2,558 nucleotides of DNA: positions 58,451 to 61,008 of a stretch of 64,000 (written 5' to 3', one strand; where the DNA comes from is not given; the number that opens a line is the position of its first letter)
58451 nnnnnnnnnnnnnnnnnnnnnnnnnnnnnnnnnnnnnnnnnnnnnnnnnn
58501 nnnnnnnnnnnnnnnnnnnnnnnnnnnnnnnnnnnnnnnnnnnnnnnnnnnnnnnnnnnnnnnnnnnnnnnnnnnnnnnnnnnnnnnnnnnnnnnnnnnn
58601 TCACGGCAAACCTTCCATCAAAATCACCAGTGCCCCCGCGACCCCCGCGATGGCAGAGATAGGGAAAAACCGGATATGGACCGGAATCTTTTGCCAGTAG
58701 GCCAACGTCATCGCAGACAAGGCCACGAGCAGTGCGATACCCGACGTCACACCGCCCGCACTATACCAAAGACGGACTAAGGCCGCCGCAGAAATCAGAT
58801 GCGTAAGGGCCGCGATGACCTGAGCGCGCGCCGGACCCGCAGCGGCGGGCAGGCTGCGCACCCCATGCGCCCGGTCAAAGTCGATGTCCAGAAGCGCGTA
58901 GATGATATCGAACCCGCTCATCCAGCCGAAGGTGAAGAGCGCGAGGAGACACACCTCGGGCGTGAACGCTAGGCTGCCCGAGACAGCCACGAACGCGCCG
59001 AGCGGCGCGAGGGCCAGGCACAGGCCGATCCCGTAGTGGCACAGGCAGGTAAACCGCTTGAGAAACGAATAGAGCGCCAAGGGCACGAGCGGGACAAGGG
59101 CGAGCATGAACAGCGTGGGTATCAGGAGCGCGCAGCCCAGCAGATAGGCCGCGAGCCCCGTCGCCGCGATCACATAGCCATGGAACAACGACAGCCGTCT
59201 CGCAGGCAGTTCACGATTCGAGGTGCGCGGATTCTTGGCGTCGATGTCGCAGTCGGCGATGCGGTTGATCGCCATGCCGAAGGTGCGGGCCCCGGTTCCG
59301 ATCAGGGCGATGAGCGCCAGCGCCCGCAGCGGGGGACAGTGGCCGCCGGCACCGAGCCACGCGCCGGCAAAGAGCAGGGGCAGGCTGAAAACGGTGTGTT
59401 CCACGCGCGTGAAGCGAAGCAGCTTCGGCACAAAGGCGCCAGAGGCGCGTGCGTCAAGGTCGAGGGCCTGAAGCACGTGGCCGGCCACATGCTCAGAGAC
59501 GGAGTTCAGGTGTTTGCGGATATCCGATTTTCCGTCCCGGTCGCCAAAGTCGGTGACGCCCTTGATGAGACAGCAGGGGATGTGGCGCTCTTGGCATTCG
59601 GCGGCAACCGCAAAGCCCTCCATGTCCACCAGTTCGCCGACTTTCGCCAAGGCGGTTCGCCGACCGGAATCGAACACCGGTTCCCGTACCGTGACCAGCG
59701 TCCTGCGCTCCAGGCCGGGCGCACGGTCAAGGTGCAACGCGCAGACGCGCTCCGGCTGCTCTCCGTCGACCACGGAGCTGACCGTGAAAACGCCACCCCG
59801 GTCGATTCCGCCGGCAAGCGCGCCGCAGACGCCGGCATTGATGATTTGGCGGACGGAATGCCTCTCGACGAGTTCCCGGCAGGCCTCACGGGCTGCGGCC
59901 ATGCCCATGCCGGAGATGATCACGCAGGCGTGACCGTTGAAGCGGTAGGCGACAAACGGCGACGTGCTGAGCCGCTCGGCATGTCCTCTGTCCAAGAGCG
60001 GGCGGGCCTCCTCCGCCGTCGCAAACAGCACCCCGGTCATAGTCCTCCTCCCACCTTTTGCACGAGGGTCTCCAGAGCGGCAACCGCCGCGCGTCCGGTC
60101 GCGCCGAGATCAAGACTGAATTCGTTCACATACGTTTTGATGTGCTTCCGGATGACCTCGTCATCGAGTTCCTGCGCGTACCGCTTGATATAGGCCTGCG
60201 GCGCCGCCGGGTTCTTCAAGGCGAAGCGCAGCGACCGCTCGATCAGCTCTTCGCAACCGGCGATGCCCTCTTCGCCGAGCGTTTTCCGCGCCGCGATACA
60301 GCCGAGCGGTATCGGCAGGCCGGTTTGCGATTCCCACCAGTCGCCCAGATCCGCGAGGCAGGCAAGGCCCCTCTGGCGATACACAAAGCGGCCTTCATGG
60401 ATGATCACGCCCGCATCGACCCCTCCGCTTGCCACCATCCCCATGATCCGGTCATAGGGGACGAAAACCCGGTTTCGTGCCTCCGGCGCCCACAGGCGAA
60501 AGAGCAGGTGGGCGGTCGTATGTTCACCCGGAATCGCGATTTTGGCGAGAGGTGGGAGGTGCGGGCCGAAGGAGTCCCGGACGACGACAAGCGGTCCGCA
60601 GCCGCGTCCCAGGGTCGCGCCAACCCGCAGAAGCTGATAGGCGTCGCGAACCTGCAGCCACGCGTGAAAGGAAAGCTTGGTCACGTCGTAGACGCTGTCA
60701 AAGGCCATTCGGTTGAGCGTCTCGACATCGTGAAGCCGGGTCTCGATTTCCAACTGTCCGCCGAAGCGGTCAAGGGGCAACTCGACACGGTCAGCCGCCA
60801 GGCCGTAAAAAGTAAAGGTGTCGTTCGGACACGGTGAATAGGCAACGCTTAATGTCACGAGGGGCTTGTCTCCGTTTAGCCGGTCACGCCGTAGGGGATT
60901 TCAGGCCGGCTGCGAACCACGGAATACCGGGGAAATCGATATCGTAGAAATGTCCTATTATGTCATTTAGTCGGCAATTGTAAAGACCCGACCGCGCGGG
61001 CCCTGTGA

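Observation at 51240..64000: Futalosine menaquinone operon sandwiched between ImcH-like and CbcL-like membrane multihaem cytochromes: a candidate quinol-oxidising electron-export module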

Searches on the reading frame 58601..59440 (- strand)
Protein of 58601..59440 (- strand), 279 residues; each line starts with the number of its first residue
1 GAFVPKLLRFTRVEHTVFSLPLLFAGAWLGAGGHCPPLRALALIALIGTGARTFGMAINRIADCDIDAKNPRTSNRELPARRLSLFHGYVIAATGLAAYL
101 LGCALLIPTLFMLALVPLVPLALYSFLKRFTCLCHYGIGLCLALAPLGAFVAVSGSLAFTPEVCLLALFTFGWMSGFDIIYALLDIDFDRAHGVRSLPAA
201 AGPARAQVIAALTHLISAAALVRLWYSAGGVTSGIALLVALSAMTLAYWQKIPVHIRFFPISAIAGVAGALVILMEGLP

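Call 46: search_protein_families(library=ncbifam, proteins=[window:58601-59440:-], max_evalue=0.00001)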
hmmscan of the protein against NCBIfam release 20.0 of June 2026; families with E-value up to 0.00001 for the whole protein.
window:58601-59440:- (279 aa): 21 families
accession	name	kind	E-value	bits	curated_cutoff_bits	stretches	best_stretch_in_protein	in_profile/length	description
TIGR01475.1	ubiA_other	subfamily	8.5e-60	202.6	180.8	1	7-249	5-245/282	UbiA-like polyprenyltransferase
NF009526.0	PRK12888.1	equivalog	5.7e-52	177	364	1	6-252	17-262/301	4-hydroxybenzoate octaprenyltransferase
NF009524.0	PRK12886.1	equivalog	1.6e-51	175.4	387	1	10-244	14-245/291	prenyltransferase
NF041584.1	MqnP_SCO4491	exception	1.3e-46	159.6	420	1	7-248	6-244/285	menaquinone biosynthesis prenyltransferase MqnP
NF041586.1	MqnP_DT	exception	1.8e-45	155.8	430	1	7-229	3-222/277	menaquinone biosynthesis prenyltransferase MqnP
NF009515.0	PRK12874.1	equivalog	4.6e-42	144.3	392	1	10-255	14-259/291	4-hydroxybenzoate polyprenyltransferase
NF041585.1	MqnP_Cj_Hp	exception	5.6e-42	144.1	375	1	10-252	7-250/281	menaquinone biosynthesis prenyltransferase MqnP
NF009609.0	PRK13106.1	equivalog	9e-40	136.9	349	1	7-246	18-262/301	prenyltransferase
NF009517.0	PRK12876.1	equivalog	2.7e-38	132.1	419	1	50-229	58-240/300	prenyltransferase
NF009532.0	PRK12895.1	equivalog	3.9e-28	98.7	414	1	8-227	7-222/286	prenyltransferase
TIGR01474.1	ubiA_proteo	equivalog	1.2e-24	87.3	275.45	1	13-245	14-245/282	4-hydroxybenzoate octaprenyltransferase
NF009523.0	PRK12884.1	equivalog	8.3e-15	54.7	269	1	7-247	7-240/279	prenyltransferase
TIGR01473.1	cyoE_ctaB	equivalog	2.5e-12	47.1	210.3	1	11-248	7-247/281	heme o synthase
NF009514.0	PRK12873.1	equivalog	2.2e-11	43.7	246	1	29-220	36-231/297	4-hydroxybenzoate polyprenyltransferase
NF009516.0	PRK12875.1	equivalog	9.6e-10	38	205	1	41-275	56-284/292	prenyltransferase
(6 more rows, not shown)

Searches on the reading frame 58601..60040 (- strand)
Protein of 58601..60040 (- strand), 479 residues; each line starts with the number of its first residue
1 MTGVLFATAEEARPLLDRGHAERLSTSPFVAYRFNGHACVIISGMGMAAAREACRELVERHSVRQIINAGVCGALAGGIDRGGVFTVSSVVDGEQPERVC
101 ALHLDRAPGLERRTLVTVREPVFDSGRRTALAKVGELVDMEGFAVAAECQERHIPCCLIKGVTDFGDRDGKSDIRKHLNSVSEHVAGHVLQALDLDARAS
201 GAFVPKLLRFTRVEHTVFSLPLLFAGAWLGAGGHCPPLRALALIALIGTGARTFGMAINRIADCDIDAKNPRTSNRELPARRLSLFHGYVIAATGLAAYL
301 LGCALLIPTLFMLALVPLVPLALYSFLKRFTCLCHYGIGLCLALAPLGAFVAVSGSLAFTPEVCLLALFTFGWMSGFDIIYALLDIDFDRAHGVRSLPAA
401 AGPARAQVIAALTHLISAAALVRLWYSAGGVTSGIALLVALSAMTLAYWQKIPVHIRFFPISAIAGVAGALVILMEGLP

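Call 4: search_protein_families(library=pfam, proteins=[window:58601-60040:-], max_evalue=0.01)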
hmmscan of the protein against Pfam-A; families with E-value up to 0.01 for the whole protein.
window:58601-60040:- (479 aa): 2 families
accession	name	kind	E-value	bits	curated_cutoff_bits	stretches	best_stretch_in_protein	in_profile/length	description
PF01040.23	UbiA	-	4.5e-41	141.2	34.2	1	220-449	2-229/250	UbiA prenyltransferase family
PF01048.26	PNP_UDP_1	-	3e-15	56.7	25.1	2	111-192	143-231/233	Phosphorylase superfamily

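Call 5: search_protein_families(library=ncbifam, proteins=[window:58601-60040:-], max_evalue=0.01)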
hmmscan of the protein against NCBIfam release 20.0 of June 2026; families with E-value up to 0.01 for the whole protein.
window:58601-60040:- (479 aa): 34 families (the best 25 are shown)
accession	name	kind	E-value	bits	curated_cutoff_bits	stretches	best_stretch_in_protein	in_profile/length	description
TIGR01475.1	ubiA_other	subfamily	4.4e-59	200.3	180.8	1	207-449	5-245/282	UbiA-like polyprenyltransferase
NF009526.0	PRK12888.1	equivalog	8.7e-52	176.4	364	1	203-452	14-262/301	4-hydroxybenzoate octaprenyltransferase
NF009524.0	PRK12886.1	equivalog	5.1e-51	173.7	387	1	210-444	14-245/291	prenyltransferase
NF041584.1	MqnP_SCO4491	exception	5.1e-46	157.7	420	1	207-448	6-244/285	menaquinone biosynthesis prenyltransferase MqnP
NF041586.1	MqnP_DT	exception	2e-45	155.6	430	1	207-429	3-222/277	menaquinone biosynthesis prenyltransferase MqnP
NF009515.0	PRK12874.1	equivalog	2.4e-41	142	392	1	210-455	14-259/291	4-hydroxybenzoate polyprenyltransferase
NF041585.1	MqnP_Cj_Hp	exception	2.8e-41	141.8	375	1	210-452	7-250/281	menaquinone biosynthesis prenyltransferase MqnP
NF009609.0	PRK13106.1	equivalog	1.9e-39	135.9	349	1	207-445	18-261/301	prenyltransferase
NF009517.0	PRK12876.1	equivalog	2e-37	129.2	419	1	250-429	58-240/300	prenyltransferase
NF009532.0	PRK12895.1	equivalog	1.8e-27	96.5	414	1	208-427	7-222/286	prenyltransferase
TIGR01474.1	ubiA_proteo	equivalog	3.7e-24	85.7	275.45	1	214-445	15-245/282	4-hydroxybenzoate octaprenyltransferase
NF004168.0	PRK05634.1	equivalog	6.3e-18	65.2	129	1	38-186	23-178/185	nucleosidase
NF009523.0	PRK12884.1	equivalog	2.7e-14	53.1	269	1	207-447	7-240/279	prenyltransferase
NF004079.0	PRK05584.1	equivalog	1.1e-13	51.2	169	2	3-86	4-91/232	5'-methylthioadenosine/adenosylhomocysteine nucleosidase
TIGR01473.1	cyoE_ctaB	equivalog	6.6e-12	45.8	210.3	1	212-448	8-247/281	heme o synthase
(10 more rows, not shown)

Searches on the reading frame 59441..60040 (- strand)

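Call 46: search_protein_families(library=ncbifam, proteins=[window:59441-60040:-], max_evalue=0.00001)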
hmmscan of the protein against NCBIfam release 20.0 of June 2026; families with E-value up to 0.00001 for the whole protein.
window:59441-60040:- (200 aa): 6 families
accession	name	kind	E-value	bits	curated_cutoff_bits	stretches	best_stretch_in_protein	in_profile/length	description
NF004168.0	PRK05634.1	equivalog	6.7e-19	68.4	129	1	38-187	23-179/185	nucleosidase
NF004079.0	PRK05584.1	equivalog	6.7e-15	55.2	169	2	2-87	3-92/232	5'-methylthioadenosine/adenosylhomocysteine nucleosidase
TIGR03664.1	fut_nucase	equivalog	6.2e-13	49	124.7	1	4-91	3-90/228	futalosine hydrolase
TIGR03468.1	HpnG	hypoth_equivalog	1.4e-12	47.6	187.1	1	37-193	21-185/212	hopanoid-associated phosphorylase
NF005522.0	PRK07164.1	equivalog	2.4e-08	33.7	161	0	136-172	157-193/218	5'-methylthioadenosine/S-adenosylhomocysteine nucleosidase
TIGR01704.1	MTA_SAH-Nsdase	equivalog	5.9e-06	26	73.8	0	17-86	20-90/229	5'-methylthioadenosine/S-adenosylhomocysteine nucleosidase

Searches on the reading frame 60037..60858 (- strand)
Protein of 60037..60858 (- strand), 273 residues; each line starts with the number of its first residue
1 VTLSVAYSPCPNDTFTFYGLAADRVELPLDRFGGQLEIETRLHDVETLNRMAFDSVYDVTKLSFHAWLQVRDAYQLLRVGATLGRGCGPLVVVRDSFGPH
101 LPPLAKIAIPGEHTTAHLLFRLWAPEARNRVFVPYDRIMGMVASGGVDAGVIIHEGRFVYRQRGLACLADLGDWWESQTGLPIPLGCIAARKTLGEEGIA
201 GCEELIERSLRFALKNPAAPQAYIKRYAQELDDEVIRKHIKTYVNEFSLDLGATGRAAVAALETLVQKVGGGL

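Call 4: search_protein_families(library=pfam, proteins=[window:60037-60858:-], max_evalue=0.01)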
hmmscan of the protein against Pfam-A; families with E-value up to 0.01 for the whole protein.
window:60037-60858:- (273 aa): 1 family
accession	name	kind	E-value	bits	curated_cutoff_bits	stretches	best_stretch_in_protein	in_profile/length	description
PF02621.19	VitK2_biosynth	-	2.2e-72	244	26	1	3-265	1-249/252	Menaquinone biosynthesis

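Call 5: search_protein_families(library=ncbifam, proteins=[window:60037-60858:-], max_evalue=0.01)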
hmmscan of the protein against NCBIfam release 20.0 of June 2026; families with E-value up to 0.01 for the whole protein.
window:60037-60858:- (273 aa): 0 families

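Call 84: search_solved_structures(query=window:60037-60858:-, max_evalue=0.001)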
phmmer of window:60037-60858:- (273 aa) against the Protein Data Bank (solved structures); distinct sequences matched with E-value up to 0.001: 2.
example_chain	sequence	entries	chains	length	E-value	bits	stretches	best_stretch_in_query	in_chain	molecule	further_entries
2czl_A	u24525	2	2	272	2.2e-72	247.1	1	3-263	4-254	hypothetical protein TTHA1568 | Menaquinone biosynthetic enzyme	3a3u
1zbm_A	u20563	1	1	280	2.1e-49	171.7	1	3-265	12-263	hypothetical protein AF1704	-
